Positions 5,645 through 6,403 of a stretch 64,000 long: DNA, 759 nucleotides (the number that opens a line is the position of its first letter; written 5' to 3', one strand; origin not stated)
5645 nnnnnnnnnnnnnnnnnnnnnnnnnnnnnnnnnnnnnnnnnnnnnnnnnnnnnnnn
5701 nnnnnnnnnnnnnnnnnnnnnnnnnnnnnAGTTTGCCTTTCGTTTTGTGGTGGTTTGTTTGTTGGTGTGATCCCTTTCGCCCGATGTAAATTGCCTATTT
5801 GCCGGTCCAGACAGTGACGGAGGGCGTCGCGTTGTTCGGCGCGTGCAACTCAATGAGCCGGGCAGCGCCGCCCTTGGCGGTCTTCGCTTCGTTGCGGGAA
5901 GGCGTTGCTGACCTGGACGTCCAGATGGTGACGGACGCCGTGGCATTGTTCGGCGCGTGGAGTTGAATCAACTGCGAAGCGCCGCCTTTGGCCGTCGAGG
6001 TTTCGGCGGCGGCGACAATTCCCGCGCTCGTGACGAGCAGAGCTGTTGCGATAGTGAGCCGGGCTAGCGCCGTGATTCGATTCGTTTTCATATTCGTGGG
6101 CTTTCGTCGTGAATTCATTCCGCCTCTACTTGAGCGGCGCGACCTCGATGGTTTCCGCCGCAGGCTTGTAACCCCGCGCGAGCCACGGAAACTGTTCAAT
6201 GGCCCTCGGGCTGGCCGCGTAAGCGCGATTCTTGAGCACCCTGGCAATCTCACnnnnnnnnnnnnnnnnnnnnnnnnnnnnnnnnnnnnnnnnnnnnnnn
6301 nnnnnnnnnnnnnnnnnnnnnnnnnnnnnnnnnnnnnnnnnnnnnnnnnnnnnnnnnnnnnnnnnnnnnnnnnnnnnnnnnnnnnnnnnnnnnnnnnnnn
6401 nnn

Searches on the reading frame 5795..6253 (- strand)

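Call 9: search_protein_families(library=pfam, proteins=[window:5795-6253:-], max_evalue=10)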
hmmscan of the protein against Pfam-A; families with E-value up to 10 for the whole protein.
window:5795-6253:- (152 aa): 1 family
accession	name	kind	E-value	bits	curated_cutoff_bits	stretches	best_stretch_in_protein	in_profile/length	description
PF01588.26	tRNA_bind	-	0.17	12.5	27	1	45-101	36-90/96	Putative tRNA binding domain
